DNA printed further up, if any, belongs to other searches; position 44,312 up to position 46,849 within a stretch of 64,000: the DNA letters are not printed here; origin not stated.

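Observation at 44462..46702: Tandem second full-length RpoD-type sigma factor fused to a histone-H1-like Lys/Ala/Pro tail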

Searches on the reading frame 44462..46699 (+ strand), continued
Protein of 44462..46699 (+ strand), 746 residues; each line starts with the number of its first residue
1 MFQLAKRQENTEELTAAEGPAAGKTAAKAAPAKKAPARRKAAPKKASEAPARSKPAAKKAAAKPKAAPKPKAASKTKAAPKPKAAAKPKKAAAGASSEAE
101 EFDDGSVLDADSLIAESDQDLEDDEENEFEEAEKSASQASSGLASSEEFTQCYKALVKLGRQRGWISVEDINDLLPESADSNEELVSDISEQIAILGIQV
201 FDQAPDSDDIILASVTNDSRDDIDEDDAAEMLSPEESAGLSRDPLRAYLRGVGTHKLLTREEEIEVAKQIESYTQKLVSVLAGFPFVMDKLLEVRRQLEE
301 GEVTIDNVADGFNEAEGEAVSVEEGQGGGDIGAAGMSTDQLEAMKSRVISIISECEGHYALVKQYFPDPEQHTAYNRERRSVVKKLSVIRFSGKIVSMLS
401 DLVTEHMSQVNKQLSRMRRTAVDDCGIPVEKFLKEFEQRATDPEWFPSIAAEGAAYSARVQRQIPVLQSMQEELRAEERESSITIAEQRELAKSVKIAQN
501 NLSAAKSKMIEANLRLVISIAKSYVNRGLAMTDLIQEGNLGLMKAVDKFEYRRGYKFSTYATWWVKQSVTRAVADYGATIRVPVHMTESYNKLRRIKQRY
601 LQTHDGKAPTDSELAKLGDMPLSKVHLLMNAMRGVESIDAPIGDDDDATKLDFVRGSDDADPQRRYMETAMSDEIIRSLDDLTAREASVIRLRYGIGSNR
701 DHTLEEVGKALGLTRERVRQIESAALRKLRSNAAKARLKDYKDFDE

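Call 29: list_cluster_members(proteins=[P0283, P0286, P0281, P0016, P0054, P0018, P0022, P0003, P0241, P0270])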
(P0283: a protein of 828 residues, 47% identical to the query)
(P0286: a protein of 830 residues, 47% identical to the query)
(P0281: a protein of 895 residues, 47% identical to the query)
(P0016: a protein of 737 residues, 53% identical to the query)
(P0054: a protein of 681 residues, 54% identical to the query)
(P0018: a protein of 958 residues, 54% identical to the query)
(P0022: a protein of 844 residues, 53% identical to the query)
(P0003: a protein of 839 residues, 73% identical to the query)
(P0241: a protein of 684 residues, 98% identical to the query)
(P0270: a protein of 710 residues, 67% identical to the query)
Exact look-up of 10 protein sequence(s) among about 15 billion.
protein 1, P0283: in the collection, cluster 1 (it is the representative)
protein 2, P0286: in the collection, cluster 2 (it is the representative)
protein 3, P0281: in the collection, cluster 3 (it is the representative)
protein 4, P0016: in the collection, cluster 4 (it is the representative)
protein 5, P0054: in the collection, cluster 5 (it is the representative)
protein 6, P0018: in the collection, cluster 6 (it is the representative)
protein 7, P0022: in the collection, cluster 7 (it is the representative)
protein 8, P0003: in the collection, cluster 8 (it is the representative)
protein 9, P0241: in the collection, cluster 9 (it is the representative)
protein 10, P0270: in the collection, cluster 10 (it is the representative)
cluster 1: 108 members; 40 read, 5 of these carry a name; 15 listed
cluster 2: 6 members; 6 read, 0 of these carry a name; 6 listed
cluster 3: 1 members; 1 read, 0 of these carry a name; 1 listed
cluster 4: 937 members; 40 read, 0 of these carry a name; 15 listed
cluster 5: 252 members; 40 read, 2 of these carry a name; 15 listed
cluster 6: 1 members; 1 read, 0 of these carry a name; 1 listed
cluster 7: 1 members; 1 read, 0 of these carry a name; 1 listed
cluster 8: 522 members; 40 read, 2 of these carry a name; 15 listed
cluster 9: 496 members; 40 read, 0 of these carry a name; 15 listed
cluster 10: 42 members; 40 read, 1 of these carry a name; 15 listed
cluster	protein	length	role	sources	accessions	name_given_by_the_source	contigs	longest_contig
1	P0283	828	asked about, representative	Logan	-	-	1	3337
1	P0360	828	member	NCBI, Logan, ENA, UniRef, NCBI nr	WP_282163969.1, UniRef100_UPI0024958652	RNA polymerase sigma factor RpoD [Turicimonas muris] | RNA polymerase sigma factor RpoD n=1 Tax=Turicimonas muris TaxID=1796652 ...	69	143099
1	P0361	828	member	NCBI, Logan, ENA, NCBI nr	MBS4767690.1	MAG: RNA polymerase sigma factor RpoD [Burkholderiales bacterium] | RNA polymerase sigma factor RpoD [Burkholderiales bacterium]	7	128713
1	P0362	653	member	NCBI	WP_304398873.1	sigma-70 family RNA polymerase sigma factor, partial [Turicimonas muris]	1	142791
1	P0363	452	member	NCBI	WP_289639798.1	RNA polymerase sigma factor region1.1 domain-containing protein, partial [Turicimonas ...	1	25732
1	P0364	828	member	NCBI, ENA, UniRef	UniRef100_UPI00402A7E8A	RNA polymerase sigma factor RpoD n=1 Tax=Turicimonas muris TaxID=1796652 ...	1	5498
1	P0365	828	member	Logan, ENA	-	-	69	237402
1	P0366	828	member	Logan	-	-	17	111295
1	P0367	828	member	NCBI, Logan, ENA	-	-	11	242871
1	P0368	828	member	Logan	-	-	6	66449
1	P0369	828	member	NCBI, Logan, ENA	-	-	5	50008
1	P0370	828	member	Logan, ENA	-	-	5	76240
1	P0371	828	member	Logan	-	-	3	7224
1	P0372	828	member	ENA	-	-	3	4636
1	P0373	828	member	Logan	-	-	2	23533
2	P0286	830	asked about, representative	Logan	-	-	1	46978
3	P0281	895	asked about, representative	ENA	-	-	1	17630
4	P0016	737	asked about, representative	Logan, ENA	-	-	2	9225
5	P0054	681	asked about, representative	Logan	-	-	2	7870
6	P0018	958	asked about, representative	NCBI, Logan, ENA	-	-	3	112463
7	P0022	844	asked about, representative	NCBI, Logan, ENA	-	-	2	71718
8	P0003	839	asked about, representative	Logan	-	-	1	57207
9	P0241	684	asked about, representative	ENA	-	-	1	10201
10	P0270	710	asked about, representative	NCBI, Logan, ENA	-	-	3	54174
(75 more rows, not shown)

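Call 30: find_encoding_contigs(protein=P0360, flank=10000, max_places=2)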
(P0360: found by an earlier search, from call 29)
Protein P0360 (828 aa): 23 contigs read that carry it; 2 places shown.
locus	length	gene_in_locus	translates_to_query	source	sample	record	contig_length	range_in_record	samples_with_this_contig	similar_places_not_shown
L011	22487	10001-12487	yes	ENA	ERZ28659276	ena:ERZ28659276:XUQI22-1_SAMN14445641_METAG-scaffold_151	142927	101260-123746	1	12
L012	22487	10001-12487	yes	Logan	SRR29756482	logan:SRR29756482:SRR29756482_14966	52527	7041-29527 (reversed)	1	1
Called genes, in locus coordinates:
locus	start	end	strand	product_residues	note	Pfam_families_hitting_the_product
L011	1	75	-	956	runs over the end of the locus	PF00133:tRNA-synt_1, PF09334:tRNA-synt_1g, PF01406:tRNA-synt_1e (weak), PF08264:Anticodon_1, PF06827:zf-FPG_IleRS (weak)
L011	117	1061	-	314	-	PF06574:FAD_syn, PF01687:Flavokinase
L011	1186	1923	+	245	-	PF00551:Formyl_trans_N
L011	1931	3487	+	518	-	PF22458:RsmF-B_ferredox, PF01209:Ubie_methyltran (faint), PF01189:Methyltr_RsmB-F, PF13847:Methyltransf_31 (weak)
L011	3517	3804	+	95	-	-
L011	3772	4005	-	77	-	PF00830:Ribosomal_L28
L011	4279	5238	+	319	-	PF02401:LYTB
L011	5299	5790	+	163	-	PF04073:tRNA_edit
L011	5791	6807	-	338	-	PF00814:TsaD, PF22521:HypF_C_2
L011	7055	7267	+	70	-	PF01165:Ribosomal_S21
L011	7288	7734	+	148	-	PF09424:YqeY, PF02637:GatB_Yqey (faint)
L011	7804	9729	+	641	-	PF01807:Zn_ribbon_DnaG, PF08275:DNAG_N, PF01751:Toprim, PF13155:Toprim_2, PF13662:Toprim_4, PF10410:DnaB_bind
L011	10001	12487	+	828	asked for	PF03979:Sigma70_r1_1, PF00140:Sigma70_r1_2, PF04546:Sigma70_ner, PF04542:Sigma70_r2, PF04539:Sigma70_r3, PF04545:Sigma70_r4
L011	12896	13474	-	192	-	PF12682:Flavodoxin_4, PF12724:Flavodoxin_5 (faint)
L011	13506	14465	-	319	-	PF04015:DUF362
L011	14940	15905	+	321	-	PF01368:DHH, PF02833:DHHA2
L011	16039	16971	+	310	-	PF01379:Porphobil_deam, PF03900:Porphobil_deamC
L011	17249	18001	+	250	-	PF02602:HEM4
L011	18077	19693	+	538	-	PF00795:CN_hydrolase, PF02540:NAD_synthase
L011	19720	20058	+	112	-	PF00543:P-II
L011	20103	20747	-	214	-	PF01713:Smr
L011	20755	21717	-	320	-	PF00890:FAD_binding_2 (faint), PF03486:HI0933_like (faint), PF07992:Pyr_redox_2, PF13738:Pyr_redox_3, PF00070:Pyr_redox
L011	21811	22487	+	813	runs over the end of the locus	PF13491:FtsK_4TM, PF17854:FtsK_alpha, PF01580:FtsK_SpoIIIE, PF09397:FtsK_gamma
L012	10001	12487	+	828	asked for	PF03979:Sigma70_r1_1, PF00140:Sigma70_r1_2, PF04546:Sigma70_ner, PF04542:Sigma70_r2, PF04539:Sigma70_r3, PF04545:Sigma70_r4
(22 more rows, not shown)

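Call 31: find_encoding_contigs(protein=P0286, flank=10000, max_places=2)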
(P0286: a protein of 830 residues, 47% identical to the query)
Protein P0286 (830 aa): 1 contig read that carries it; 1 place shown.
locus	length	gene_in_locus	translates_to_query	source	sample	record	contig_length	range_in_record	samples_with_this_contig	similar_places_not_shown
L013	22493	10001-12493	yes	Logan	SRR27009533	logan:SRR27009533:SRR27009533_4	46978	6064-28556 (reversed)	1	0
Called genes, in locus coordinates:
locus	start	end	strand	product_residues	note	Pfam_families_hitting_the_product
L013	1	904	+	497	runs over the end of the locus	PF00890:FAD_binding_2, PF01266:DAO, PF03486:HI0933_like (weak), PF07992:Pyr_redox_2 (faint), PF12831:FAD_oxidored, PF13450:NAD_binding_8 (weak)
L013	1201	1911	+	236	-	PF00551:Formyl_trans_N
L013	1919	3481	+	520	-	PF22458:RsmF-B_ferredox, PF01209:Ubie_methyltran (faint), PF01189:Methyltr_RsmB-F, PF13847:Methyltransf_31 (faint)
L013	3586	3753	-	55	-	PF00471:Ribosomal_L33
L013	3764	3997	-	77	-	PF00830:Ribosomal_L28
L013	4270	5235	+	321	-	PF02401:LYTB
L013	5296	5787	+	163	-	PF04073:tRNA_edit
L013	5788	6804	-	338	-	PF00814:TsaD, PF22521:HypF_C_2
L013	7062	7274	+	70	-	PF01165:Ribosomal_S21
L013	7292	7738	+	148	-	PF09424:YqeY, PF02637:GatB_Yqey (faint)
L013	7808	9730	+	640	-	PF01807:Zn_ribbon_DnaG, PF08275:DNAG_N, PF01751:Toprim, PF13155:Toprim_2, PF13662:Toprim_4, PF10410:DnaB_bind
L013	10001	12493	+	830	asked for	PF03979:Sigma70_r1_1, PF00140:Sigma70_r1_2, PF04546:Sigma70_ner, PF04542:Sigma70_r2, PF04539:Sigma70_r3, PF04545:Sigma70_r4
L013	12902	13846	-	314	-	PF03547:Mem_trans, PF01758:SBF (weak)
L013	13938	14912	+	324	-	PF00126:HTH_1, PF03466:LysR_substrate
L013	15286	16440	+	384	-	PF00083:Sugar_tr, PF07690:MFS_1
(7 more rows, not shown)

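Call 49: search_protein_families(library=pfam, proteins=[L011:10001-10700:+], max_evalue=10)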
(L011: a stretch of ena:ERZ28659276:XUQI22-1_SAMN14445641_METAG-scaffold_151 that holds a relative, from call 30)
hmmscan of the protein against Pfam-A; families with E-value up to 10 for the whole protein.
L011:10001-10700:+ (233 aa): 0 families

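Call 53: search_protein_families(library=padloc, proteins=[window:44462-46699:+], max_evalue=0.001)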
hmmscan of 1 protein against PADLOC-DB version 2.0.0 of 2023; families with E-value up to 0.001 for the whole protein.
window:44462-46699:+ (746 aa): 1 family
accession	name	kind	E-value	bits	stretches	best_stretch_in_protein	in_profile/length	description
PDLC02203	MzaA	-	5.5e-60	201.4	1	503-739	428-665/683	-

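Call 63: predict_structure(alignment_id=A3)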
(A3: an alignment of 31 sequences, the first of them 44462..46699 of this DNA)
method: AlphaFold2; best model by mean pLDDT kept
length: 746 residues; sequences in the alignment: 31
mean_pLDDT: 66.4   pTM: 0.44
mean pLDDT of the five models: 66.4, 64.2, 63.4, 63.3, 60.7
residues with pLDDT >= 90: 165; 70-90: 230; 50-70: 82; < 50: 269
segments of 3 or more residues with pLDDT < 50: 1-127, 209-229, 231-255, 316-331, 528-543, 549-586, 634-657
pLDDT, mean of each block of 10 residues (from residue 1): 33 33 30 36 34 32 37 34 33 27 33 36 45 62 67 88 85 77 79 83 66 38 44 42 41 51 80 90 94 95 88 56 39 67 91 94 91 93 92 90 95 94 94 88 92 92 95 93 92 92 81 63 55 44 48 42 46 39 48 83 81 85 75 48 38 41 71 78 86 80 86 90 80 70 62
secondary structure, 60 per line:
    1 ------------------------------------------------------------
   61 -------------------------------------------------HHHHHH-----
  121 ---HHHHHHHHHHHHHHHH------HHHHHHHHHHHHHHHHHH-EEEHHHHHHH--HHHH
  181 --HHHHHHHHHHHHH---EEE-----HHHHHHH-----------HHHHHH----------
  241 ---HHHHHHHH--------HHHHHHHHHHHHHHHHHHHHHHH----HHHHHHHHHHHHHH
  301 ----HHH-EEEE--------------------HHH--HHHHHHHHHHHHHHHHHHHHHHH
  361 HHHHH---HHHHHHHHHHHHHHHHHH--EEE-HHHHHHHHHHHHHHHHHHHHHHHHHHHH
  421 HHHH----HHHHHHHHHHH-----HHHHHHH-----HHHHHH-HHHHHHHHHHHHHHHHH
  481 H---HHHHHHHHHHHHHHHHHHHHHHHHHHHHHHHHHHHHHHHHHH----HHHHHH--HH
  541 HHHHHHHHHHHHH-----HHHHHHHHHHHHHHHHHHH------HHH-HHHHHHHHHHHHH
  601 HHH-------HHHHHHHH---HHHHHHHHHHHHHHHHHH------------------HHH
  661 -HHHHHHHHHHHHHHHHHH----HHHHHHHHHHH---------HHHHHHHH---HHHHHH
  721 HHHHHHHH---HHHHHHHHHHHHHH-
elements in order (helices of 4 or more, strands of 3 or more residues): H110-115 H124-139 H146-163 E165-167 H168-174 H177-180 H183-195 E199-201 H207-213 H225-230 H244-251 H260-282 H287-300 E309-312 H338-365 H369-386 E389-391 H393-424 H429-439 H445-451 H457-462 H464-481 H485-526 H531-536 H539-553 H559-577 H588-603 H611-618 H622-639 H662-679 H684-694 H704-711 H715-728 H732-745
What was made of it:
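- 44504..44740 (+): Lys/Ala/Pro basic tail (aa 15-93, net charge +22), predicted disordered. AlphaFold2 pLDDT below 50 with no secondary structure over residues 1-127 (call 63).
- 44912..45148 (+): Region 1.1 (aa 151-229). Modelled as a folded domain with pLDDT about 80-88 (call 63).
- Disordered in the AlphaFold2 model (call 63). The AlphaFold2 model has low confidence in regions 2.2-2.4 (call 63).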

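Call 70: search_protein_representatives(alignment_id=A3)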
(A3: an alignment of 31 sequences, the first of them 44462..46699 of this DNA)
Query: 31 sequences, 742 profile positions. Proteins with E-value up to 0.001 (for the whole library): 129003; up to 1e-10: 75576; up to 1e-30: 31382. The best 150 are listed.
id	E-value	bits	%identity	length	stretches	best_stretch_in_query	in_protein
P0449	0.0e+00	1079.1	-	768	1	6-735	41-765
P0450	4.8e-208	709.6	-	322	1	421-742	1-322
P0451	8.4e-170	583.2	-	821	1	41-734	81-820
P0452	9.6e-168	576.4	-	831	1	9-736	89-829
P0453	1.6e-166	572.3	-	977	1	90-734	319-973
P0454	2.9e-166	571.5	-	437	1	500-737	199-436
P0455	5.5e-162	557.3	-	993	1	9-736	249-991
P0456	6.9e-162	557.0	-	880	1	31-736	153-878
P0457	1.7e-161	555.7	-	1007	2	88-735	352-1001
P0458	1.9e-159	549.0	-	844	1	17-712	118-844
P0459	9.2e-159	546.7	-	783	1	92-736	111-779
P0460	6.9e-158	543.8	-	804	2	290-738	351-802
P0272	5.2e-156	537.6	-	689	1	74-738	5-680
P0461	2.8e-155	535.2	-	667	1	129-735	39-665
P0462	8.3e-155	533.6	-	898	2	281-736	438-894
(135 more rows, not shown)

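Call 73: list_cluster_members(proteins=[P0011, P0012, P0014, P0035, P0042, P0044, P0050, P0051, P0097, P0047])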
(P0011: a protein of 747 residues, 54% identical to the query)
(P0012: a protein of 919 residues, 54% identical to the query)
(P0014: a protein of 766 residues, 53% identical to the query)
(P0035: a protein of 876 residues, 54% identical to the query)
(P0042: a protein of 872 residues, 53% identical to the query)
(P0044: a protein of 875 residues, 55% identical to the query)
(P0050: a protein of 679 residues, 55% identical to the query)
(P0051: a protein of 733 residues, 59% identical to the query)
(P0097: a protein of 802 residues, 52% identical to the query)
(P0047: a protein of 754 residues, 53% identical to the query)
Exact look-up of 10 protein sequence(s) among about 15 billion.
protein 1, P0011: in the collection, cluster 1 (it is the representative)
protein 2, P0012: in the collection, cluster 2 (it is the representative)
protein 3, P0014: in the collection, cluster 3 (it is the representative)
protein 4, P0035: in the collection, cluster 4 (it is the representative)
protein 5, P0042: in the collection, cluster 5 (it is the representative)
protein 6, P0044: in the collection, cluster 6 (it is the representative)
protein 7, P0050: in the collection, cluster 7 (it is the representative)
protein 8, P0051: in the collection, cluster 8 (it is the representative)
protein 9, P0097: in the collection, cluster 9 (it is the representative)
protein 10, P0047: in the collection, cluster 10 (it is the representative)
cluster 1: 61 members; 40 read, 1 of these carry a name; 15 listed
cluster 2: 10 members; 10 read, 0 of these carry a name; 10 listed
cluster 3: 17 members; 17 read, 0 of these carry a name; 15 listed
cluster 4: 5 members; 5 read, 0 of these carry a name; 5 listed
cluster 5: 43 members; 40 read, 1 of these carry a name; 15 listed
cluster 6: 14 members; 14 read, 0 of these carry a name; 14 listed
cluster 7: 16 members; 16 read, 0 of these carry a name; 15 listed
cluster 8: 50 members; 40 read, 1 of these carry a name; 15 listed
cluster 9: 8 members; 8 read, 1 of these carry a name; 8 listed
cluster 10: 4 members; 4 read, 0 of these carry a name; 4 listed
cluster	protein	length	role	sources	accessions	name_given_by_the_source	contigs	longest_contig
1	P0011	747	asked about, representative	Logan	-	-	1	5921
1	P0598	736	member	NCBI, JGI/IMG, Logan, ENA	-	RNA polymerase sigma factor, sigma-70 family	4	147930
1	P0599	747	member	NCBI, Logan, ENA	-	-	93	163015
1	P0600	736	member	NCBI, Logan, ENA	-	-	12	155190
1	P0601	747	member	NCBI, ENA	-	-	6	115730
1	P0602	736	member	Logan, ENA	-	-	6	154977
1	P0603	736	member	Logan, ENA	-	-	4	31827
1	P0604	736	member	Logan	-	-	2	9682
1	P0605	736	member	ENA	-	-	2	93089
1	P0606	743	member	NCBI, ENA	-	-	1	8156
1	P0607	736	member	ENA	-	-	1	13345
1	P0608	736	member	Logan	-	-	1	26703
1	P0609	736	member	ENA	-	-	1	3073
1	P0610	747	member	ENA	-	-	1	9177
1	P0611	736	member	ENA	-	-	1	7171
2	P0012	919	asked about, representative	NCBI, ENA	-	-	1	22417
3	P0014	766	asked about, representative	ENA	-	-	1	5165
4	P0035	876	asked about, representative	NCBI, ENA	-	-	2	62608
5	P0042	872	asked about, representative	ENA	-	-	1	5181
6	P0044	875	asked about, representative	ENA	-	-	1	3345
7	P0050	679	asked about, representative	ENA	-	-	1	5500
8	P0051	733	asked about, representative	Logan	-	-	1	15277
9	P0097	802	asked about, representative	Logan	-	-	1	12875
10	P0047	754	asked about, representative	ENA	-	-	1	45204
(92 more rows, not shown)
